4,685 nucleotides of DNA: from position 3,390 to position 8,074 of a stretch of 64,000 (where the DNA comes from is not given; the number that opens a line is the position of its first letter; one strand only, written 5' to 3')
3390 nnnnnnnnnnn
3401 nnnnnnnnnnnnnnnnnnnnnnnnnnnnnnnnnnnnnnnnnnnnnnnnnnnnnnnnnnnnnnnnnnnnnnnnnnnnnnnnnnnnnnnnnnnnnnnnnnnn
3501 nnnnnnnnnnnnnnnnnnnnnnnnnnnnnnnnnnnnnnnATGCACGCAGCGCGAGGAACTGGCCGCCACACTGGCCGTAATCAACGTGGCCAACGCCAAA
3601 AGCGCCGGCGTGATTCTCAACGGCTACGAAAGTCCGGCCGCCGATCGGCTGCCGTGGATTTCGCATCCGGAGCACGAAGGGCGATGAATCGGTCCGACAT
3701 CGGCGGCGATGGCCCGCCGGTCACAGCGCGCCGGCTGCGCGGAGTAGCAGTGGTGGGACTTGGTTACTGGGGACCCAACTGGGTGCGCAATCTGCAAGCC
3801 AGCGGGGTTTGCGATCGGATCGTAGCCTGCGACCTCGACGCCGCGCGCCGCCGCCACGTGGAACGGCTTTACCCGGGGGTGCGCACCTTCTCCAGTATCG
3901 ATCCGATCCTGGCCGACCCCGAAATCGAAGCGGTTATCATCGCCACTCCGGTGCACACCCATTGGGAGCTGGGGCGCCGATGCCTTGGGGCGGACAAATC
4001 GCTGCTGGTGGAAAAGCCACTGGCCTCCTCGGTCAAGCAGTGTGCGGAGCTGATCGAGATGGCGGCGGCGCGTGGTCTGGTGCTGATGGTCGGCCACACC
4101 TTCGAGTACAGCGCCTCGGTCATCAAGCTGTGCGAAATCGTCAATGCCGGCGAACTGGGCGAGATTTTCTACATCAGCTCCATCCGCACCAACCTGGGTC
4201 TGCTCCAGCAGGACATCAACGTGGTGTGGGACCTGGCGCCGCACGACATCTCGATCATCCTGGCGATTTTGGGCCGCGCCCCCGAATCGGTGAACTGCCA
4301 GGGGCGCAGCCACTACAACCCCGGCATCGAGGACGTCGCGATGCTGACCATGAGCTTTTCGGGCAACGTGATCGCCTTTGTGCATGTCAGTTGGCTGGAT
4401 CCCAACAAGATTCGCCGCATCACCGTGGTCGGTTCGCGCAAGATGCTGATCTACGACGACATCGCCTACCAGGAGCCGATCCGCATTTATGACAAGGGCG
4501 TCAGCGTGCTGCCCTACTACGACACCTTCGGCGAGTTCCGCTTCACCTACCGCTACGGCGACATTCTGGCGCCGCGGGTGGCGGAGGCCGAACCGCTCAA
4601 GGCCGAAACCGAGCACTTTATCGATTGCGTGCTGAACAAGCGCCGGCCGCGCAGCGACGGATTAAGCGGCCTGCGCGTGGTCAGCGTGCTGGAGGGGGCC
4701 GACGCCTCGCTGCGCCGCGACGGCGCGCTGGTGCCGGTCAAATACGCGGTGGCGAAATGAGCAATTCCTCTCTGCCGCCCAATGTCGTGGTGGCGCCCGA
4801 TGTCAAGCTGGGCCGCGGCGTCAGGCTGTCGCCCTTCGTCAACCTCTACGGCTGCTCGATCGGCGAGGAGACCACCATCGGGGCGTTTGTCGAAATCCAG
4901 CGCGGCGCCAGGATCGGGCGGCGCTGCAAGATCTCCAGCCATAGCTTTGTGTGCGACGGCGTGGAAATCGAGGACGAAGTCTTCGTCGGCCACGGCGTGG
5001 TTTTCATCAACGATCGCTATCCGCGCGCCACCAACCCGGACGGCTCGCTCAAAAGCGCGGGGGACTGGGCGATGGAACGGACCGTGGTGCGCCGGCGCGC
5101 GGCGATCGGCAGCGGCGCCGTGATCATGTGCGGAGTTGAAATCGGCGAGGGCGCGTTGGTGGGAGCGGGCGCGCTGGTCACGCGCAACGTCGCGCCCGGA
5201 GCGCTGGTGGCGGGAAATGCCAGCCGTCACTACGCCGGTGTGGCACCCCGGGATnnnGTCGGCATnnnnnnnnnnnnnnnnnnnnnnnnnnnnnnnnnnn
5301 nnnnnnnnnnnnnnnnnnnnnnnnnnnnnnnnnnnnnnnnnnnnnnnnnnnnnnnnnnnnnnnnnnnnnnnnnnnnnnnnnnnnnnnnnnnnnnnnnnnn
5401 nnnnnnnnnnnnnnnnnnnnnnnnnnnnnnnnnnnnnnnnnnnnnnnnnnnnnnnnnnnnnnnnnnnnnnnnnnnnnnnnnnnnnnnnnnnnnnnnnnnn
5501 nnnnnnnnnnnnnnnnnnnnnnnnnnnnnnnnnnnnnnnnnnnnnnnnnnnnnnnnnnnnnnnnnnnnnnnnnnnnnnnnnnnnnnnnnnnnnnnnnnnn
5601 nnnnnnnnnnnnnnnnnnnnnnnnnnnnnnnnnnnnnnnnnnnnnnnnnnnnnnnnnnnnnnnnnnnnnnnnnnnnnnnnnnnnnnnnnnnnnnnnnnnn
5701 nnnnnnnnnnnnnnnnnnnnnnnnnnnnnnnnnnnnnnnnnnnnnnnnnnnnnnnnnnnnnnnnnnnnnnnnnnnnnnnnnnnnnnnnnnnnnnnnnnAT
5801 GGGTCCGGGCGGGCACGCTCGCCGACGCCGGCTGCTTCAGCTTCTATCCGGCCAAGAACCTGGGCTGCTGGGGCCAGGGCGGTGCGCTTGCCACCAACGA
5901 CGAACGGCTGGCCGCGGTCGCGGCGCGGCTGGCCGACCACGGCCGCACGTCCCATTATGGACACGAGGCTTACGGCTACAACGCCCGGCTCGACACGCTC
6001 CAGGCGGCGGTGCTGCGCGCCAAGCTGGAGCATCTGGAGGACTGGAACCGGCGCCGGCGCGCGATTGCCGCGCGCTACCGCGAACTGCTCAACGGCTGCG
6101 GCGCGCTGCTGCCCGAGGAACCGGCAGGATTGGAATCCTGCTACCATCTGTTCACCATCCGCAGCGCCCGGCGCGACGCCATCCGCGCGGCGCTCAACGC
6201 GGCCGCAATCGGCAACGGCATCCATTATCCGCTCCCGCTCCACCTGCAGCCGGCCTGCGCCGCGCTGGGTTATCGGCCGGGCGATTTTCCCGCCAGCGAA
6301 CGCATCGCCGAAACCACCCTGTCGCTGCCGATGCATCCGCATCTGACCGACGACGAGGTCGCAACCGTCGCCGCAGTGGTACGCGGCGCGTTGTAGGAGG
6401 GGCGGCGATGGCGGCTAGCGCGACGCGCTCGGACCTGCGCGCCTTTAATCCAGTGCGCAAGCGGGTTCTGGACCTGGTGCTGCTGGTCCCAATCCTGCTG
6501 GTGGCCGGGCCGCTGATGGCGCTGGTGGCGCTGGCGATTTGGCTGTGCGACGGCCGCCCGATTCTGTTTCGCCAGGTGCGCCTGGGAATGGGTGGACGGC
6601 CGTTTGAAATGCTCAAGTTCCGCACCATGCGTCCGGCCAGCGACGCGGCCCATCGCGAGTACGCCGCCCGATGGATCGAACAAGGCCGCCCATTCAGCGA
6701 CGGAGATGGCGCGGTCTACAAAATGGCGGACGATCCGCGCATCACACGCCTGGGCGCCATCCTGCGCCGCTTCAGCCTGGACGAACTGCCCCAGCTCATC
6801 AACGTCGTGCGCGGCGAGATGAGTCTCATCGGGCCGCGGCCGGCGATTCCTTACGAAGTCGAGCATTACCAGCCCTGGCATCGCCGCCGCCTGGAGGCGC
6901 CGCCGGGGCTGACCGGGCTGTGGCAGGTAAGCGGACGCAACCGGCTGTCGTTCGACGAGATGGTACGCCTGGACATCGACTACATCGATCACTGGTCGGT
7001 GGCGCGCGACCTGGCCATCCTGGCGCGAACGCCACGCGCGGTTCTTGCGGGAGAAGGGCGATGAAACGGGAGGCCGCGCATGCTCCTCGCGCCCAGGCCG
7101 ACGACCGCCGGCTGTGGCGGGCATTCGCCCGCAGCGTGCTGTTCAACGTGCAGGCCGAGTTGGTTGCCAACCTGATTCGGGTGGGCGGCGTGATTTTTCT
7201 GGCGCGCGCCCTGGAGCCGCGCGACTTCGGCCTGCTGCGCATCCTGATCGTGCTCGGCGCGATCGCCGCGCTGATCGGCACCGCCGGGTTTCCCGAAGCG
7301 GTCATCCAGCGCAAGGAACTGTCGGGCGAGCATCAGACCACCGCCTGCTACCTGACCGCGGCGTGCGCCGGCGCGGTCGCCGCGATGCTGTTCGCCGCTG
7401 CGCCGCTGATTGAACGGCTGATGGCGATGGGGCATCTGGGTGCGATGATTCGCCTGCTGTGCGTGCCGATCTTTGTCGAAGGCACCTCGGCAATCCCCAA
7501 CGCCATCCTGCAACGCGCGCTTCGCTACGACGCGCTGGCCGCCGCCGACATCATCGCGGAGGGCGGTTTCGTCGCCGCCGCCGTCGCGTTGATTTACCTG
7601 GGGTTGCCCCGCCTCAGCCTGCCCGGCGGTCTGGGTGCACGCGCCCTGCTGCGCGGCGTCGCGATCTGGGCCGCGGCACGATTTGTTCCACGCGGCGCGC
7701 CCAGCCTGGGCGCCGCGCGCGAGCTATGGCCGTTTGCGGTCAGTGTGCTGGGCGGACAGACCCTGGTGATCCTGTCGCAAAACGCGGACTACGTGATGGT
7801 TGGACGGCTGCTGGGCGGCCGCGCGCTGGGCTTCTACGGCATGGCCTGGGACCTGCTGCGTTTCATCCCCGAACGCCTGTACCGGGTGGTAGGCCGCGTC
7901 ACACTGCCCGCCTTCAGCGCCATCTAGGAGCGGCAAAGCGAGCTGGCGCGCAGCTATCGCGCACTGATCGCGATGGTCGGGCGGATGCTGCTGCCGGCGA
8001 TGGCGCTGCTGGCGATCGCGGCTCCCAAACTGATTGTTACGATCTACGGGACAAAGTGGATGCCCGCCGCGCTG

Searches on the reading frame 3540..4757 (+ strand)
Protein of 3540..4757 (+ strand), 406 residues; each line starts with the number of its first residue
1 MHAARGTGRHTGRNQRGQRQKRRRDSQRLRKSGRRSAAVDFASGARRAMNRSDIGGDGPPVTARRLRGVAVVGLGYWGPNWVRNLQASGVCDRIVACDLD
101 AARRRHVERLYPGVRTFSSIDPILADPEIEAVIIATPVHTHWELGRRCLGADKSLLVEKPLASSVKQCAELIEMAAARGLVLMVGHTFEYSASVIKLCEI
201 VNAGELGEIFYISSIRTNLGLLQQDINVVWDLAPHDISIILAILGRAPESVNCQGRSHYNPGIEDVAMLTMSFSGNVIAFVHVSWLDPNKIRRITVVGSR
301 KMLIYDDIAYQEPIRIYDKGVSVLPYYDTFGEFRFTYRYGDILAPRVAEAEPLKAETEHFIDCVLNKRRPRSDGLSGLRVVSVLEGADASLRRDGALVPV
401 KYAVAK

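Call 18: search_protein_families(library=pfam, proteins=[window:3540-4757:+], max_evalue=0.001)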
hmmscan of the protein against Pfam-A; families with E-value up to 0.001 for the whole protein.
window:3540-4757:+ (406 aa): 3 families
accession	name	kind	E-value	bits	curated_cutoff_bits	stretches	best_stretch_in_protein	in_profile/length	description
PF01408.29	GFO_IDH_MocA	-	1.9e-22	80.6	24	1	68-186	2-120/120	Oxidoreductase family, NAD-binding Rossmann fold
PF22725.1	GFO_IDH_MocA_C3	-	1.1e-14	54.9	27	1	196-303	3-123/124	GFO/IDH/MocA C-terminal domain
PF02894.22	GFO_IDH_MocA_C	-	3e-06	27.7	22.9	1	201-392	4-211/218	Oxidoreductase family, C-terminal alpha/beta domain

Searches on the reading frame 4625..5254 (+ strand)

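Call 50: search_protein_families(library=pfam, proteins=[window:4625-5254:+], max_evalue=0.001)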
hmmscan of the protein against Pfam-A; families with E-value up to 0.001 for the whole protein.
window:4625-5254:+ (210 aa): 4 families
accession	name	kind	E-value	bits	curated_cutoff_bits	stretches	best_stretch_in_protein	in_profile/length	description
PF00132.30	Hexapep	-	1.7e-24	84.9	27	4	76-109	1-34/36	Bacterial transferase hexapeptide (six repeats)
PF25084.1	LbH_EIF2B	-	1.7e-10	41.3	54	1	47-127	15-93/105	EIF2B subunit epsilon LbH domain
PF14602.12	Hexapep_2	-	4.9e-09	36.2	27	1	159-187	8-34/34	Hexapeptide repeat of succinyl-transferase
PF24894.1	Hexapep_GlmU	-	0.00051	20.6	23.3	0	53-87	51-85/104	GlmU-like, C-terminal hexapeptide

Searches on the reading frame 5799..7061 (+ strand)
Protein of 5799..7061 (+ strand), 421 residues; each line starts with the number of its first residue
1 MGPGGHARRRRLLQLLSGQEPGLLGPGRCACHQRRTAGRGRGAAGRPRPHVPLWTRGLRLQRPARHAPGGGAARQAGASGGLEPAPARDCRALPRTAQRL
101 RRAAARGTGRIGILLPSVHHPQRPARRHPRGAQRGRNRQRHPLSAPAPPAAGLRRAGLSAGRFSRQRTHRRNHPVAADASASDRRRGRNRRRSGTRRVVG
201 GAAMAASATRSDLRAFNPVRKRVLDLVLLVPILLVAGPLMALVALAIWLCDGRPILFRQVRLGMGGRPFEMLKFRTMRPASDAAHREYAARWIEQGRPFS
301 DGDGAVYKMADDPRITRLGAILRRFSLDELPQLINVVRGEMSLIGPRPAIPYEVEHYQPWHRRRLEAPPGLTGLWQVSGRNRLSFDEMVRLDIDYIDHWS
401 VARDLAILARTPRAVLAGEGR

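Call 50: search_protein_families(library=pfam, proteins=[window:5799-7061:+], max_evalue=0.001)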
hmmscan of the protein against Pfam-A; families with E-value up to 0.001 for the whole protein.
window:5799-7061:+ (421 aa): 1 family
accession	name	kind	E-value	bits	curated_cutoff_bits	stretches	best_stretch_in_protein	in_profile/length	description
PF02397.22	Bac_transf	-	1.4e-61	207.6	27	1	221-416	1-178/179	Bacterial sugar transferase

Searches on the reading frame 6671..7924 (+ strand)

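Call 18: search_protein_families(library=pfam, proteins=[window:6671-7924:+], max_evalue=0.001)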
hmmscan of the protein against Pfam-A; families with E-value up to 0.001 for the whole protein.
window:6671-7924:+ (418 aa): 2 families
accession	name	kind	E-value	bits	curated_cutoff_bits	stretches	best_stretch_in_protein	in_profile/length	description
PF13440.11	Polysacc_synt_3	-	7.3e-42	144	23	1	177-418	2-243/293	Polysaccharide biosynthesis protein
PF01943.22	Polysacc_synt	-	1.2e-27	97.5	28.2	1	153-417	2-272/274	Polysaccharide biosynthesis protein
